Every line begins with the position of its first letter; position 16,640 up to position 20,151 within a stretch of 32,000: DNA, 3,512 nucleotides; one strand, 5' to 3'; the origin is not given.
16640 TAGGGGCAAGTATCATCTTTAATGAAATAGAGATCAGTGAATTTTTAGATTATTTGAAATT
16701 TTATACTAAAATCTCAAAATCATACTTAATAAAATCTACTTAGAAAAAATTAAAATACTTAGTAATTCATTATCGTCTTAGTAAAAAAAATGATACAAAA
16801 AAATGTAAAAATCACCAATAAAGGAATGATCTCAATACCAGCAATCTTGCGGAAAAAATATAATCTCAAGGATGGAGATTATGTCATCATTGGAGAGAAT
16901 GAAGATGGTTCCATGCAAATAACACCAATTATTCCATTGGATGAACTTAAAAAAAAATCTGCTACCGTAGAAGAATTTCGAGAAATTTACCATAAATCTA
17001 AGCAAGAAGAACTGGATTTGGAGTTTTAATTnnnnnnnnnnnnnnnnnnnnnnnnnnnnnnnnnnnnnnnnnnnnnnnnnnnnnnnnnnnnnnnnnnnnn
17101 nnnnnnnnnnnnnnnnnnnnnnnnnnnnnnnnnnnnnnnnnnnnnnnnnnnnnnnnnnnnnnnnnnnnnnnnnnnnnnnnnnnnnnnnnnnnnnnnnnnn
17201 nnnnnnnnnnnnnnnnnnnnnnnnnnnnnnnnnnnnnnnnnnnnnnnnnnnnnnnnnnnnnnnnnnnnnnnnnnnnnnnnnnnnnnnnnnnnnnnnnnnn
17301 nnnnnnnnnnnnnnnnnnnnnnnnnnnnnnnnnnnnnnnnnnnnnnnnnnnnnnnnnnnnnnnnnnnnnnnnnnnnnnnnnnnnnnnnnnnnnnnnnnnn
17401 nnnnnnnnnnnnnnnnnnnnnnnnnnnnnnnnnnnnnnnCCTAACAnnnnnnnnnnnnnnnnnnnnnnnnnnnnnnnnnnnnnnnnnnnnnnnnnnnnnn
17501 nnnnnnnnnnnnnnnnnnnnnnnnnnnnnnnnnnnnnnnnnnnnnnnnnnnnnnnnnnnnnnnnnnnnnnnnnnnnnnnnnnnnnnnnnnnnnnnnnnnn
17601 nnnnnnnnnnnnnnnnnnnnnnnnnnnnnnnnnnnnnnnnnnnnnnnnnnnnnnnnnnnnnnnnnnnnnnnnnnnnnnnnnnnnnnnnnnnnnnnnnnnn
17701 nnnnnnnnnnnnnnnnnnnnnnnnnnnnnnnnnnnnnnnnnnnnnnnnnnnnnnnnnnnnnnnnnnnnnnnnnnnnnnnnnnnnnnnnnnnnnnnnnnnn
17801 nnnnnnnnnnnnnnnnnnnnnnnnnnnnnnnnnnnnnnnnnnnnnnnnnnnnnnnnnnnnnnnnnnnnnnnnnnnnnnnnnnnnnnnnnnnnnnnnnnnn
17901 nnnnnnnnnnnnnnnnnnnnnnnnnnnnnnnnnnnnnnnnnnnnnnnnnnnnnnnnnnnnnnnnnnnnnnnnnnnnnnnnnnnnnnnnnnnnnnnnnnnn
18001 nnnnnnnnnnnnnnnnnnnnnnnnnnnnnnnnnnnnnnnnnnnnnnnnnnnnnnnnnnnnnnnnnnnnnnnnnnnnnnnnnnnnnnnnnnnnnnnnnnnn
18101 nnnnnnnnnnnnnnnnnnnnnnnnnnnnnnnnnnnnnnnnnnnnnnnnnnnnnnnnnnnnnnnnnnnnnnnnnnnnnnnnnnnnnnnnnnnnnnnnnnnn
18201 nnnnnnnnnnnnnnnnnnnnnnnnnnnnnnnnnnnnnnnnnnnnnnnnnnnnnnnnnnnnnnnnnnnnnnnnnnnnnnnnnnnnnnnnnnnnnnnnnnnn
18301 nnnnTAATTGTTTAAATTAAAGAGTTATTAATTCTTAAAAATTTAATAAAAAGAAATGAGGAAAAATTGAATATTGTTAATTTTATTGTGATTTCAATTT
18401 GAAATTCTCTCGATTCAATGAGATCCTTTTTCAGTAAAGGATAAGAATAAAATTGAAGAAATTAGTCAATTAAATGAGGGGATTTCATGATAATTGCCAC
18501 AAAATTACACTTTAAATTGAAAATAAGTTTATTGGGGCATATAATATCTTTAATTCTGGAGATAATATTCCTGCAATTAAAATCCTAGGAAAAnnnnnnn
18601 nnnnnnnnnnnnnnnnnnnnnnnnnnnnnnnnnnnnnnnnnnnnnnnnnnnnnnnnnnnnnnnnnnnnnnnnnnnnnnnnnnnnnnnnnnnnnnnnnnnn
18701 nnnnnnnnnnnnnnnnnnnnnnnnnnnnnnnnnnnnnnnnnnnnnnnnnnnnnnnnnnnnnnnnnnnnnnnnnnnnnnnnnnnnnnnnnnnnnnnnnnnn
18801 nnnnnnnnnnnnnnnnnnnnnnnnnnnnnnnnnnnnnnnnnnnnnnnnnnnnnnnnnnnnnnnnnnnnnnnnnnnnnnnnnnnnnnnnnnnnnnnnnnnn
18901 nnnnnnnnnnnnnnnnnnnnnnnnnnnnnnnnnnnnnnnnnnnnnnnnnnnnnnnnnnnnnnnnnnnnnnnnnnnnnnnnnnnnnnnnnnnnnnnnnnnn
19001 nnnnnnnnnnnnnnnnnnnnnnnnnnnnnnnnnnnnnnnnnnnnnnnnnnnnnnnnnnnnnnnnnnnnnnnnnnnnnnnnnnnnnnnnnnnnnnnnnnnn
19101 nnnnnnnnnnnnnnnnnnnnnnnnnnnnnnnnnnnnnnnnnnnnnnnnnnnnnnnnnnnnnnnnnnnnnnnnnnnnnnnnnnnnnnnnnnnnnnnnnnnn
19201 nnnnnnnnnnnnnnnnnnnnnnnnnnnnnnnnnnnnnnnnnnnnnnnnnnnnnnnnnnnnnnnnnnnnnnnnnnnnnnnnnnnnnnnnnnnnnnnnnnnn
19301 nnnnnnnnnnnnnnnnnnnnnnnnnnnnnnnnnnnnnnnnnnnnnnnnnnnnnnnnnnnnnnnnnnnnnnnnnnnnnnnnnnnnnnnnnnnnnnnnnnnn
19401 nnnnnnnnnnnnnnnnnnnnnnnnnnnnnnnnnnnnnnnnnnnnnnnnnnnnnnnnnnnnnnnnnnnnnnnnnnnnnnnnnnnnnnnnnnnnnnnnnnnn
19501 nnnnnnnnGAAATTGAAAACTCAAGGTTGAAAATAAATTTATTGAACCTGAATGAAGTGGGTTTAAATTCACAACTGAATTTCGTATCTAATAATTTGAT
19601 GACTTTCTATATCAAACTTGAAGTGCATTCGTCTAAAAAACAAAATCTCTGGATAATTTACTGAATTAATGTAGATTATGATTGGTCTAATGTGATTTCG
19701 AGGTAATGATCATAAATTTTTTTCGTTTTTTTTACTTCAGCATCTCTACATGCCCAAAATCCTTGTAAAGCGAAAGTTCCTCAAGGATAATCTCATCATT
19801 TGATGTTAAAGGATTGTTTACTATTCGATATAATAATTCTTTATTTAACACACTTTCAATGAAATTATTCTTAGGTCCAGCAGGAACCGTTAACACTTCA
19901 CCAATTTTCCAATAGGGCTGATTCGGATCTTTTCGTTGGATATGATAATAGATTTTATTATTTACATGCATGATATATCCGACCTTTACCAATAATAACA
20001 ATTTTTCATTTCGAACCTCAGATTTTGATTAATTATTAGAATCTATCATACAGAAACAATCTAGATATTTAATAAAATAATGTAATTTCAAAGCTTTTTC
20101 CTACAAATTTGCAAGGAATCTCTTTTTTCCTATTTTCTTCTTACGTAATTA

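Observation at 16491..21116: Both displaced gene ends flank nudC: two surrogate-end insertions, or one imported oxidoreductase-nudC-helicase junction fragment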

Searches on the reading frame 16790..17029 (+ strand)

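Call 4: search_protein_families(library=pfam, proteins=[window:16790-17029:+], max_evalue=0.01)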
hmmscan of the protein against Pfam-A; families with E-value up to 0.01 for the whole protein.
window:16790-17029:+ (79 aa): 1 family
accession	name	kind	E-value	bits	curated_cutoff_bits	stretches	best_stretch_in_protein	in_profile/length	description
PF04014.23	MazE_antitoxin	-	9.9e-12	45.1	24.7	1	6-47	2-43/48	Antidote-toxin recognition MazE, bacterial antitoxin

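Call 54: search_protein_families(library=padloc, proteins=[window:16790-17029:+], max_evalue=0.01)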
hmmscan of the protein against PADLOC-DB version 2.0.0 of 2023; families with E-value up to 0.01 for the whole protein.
window:16790-17029:+ (79 aa): 1 family
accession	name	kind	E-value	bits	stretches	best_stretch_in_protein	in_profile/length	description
PDLC01507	Cas8b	-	0.0018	15.2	1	1-72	1-64/559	CAS-I-B; effector_LS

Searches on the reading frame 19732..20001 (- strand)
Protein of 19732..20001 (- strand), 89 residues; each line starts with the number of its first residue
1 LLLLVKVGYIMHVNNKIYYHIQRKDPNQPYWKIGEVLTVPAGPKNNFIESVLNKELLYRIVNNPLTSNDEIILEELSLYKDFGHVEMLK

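Call 4: search_protein_families(library=pfam, proteins=[window:19732-20001:-], max_evalue=0.01)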
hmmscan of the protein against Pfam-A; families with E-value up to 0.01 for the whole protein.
window:19732-20001:- (89 aa): 0 families

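Call 54: search_protein_families(library=padloc, proteins=[window:19732-20001:-], max_evalue=0.01)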
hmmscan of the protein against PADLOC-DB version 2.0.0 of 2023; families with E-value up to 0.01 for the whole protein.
window:19732-20001:- (89 aa): 0 families
